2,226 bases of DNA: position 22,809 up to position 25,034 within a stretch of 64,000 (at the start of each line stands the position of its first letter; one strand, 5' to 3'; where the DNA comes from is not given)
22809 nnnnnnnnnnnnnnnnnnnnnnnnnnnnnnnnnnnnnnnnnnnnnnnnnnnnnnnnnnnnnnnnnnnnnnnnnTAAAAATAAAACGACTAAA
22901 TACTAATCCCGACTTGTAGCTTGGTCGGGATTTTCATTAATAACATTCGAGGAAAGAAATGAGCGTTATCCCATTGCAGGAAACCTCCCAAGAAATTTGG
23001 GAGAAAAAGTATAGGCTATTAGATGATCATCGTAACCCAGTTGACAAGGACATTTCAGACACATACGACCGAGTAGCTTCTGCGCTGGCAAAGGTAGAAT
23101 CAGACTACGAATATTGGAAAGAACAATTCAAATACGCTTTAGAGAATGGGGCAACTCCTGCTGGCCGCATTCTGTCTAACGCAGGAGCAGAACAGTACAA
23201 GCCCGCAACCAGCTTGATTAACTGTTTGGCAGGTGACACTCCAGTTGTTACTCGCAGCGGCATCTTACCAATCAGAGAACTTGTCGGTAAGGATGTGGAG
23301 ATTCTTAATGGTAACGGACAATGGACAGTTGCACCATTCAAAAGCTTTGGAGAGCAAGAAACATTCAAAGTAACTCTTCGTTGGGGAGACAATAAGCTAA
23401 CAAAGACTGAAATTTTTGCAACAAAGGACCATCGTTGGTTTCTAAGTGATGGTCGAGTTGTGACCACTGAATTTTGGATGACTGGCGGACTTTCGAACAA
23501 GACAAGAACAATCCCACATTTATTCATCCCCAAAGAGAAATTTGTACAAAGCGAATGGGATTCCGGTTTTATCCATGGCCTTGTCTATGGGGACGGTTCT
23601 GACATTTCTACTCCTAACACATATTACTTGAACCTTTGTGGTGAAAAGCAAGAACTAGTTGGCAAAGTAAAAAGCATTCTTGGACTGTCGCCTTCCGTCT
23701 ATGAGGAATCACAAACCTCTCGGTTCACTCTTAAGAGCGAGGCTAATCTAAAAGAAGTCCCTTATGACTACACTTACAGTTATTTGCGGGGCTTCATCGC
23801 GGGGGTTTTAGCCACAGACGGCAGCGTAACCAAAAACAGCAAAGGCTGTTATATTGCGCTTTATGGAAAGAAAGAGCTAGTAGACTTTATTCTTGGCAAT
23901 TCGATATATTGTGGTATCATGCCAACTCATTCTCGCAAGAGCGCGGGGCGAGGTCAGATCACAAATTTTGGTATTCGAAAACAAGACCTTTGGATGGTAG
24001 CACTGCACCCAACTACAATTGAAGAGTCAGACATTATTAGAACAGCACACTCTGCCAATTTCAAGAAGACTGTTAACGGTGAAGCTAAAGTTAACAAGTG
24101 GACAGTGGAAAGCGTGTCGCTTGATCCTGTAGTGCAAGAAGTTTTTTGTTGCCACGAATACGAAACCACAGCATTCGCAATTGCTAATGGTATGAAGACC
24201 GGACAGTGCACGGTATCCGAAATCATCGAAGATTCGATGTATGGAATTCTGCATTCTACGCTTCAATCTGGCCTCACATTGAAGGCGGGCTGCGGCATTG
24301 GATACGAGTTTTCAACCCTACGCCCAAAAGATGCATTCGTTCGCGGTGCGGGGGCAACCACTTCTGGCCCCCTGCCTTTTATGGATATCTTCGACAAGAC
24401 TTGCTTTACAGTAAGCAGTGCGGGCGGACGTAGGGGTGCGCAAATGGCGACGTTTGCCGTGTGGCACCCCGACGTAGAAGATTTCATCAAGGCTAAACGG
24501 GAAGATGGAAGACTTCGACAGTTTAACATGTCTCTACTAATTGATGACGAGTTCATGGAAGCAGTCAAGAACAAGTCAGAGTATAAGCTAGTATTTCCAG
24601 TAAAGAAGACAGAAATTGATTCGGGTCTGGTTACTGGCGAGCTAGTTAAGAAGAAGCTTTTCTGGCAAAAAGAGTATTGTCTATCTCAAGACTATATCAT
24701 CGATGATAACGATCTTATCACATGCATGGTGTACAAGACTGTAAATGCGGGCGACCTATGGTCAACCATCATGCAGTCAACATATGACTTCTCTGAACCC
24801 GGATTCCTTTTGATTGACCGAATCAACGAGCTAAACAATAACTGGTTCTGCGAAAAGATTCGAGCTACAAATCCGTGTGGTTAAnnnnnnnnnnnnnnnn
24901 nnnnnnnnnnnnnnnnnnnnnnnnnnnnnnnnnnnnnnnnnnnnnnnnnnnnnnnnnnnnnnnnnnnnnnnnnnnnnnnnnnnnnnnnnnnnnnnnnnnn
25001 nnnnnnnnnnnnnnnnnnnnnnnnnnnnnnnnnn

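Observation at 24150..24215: Intein ends in Gly-Gln instead of the canonical His-Asn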

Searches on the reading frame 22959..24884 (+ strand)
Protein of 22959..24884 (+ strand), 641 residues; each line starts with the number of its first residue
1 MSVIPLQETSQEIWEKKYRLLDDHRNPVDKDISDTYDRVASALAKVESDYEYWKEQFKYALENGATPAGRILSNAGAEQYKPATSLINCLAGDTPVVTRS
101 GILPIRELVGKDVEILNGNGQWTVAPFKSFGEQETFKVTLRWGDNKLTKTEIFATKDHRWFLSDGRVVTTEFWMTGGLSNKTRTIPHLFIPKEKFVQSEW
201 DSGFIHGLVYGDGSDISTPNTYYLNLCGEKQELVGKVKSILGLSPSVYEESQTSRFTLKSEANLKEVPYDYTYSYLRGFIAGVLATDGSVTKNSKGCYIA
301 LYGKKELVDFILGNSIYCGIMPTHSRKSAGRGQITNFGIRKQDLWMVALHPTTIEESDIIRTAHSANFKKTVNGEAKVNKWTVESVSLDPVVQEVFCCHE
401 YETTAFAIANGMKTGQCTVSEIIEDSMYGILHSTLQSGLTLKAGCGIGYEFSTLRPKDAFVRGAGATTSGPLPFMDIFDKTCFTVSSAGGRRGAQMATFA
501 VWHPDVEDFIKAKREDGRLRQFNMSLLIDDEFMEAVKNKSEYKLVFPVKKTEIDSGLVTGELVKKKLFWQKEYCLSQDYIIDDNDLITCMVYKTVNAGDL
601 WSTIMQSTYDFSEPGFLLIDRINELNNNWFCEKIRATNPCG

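Call 3: search_protein_families(library=pfam, proteins=[window:22959-24884:+], max_evalue=0.01)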
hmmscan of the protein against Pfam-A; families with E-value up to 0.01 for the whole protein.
window:22959-24884:+ (641 aa): 3 families
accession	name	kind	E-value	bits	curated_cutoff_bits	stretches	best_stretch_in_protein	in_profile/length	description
PF02867.20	Ribonuc_red_lgC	-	3e-52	178.4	23.9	1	417-641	3-213/523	Ribonucleotide reductase, barrel domain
PF00317.26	Ribonuc_red_lgN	-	4.6e-08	33.5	28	1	7-78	4-75/77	Ribonucleotide reductase, all-alpha domain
PF14528.11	LAGLIDADG_3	-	0.00088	19.9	22.5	0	275-303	2-30/82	LAGLIDADG-like domain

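Call 5: search_solved_structures(query=window:22959-24884:+, max_evalue=0.001, show_alignments=2)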
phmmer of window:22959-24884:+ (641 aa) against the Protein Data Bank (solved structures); distinct sequences matched with E-value up to 0.001: 20.
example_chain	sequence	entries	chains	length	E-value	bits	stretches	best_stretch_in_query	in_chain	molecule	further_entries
1xje_A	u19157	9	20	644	2.7e-18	68.7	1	423-528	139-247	ribonucleotide reductase, B12-dependent | Ribonucleoside-diphosphate reductase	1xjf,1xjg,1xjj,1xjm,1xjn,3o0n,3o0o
1xjk_A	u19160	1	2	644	2.7e-18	68.7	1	423-528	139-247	ribonucleotide reductase, B12-dependent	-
6l3r_A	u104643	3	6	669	5.7e-14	54.4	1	393-640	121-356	Ribonucleoside-diphosphate reductase large subunit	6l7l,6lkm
2wgh_A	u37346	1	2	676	5.9e-14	54.4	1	393-640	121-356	RIBONUCLEOSIDE-DIPHOSPHATE REDUCTASE LARGE SUBUNIT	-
3hnc_A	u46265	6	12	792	8.7e-14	53.8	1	393-640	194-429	Ribonucleoside-diphosphate reductase large subunit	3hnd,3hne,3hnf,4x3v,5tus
5d1y_A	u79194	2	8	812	9.3e-14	53.8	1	393-640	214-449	Ribonucleoside-diphosphate reductase large subunit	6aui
7agj_A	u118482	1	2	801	6.3e-13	51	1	416-548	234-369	Ribonucleoside-diphosphate reductase subunit alpha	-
5im3_A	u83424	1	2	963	2.8e-12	48.9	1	417-618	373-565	Ribonucleoside-diphosphate reductase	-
3tb9_A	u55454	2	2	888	3.7e-12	48.5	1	414-548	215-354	Ribonucleoside-diphosphate reductase large chain 1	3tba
1zyz_A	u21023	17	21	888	5.2e-12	48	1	414-548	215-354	Ribonucleoside-diphosphate reductase large chain 1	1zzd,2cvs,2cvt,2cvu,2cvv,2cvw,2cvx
3s8a_A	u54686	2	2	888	3e-11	45.5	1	414-548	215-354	Ribonucleoside-diphosphate reductase large chain 1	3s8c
6dqw_A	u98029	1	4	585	4.4e-10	41.6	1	423-536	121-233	Ribonucleoside-diphosphate reductase, alpha chain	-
7b9p_A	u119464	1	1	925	1.8e-08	36.3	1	428-513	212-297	Vitamin B12-dependent ribonucleotide reductase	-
7b9q_A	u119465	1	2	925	1.8e-08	36.3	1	428-513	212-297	Vitamin B12-dependent ribonucleotide reductase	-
6cgl_A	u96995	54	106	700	3.5e-07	32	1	406-542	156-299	Ribonucleoside-diphosphate reductase | Ribonucleoside-diphosphate reductase subunit alpha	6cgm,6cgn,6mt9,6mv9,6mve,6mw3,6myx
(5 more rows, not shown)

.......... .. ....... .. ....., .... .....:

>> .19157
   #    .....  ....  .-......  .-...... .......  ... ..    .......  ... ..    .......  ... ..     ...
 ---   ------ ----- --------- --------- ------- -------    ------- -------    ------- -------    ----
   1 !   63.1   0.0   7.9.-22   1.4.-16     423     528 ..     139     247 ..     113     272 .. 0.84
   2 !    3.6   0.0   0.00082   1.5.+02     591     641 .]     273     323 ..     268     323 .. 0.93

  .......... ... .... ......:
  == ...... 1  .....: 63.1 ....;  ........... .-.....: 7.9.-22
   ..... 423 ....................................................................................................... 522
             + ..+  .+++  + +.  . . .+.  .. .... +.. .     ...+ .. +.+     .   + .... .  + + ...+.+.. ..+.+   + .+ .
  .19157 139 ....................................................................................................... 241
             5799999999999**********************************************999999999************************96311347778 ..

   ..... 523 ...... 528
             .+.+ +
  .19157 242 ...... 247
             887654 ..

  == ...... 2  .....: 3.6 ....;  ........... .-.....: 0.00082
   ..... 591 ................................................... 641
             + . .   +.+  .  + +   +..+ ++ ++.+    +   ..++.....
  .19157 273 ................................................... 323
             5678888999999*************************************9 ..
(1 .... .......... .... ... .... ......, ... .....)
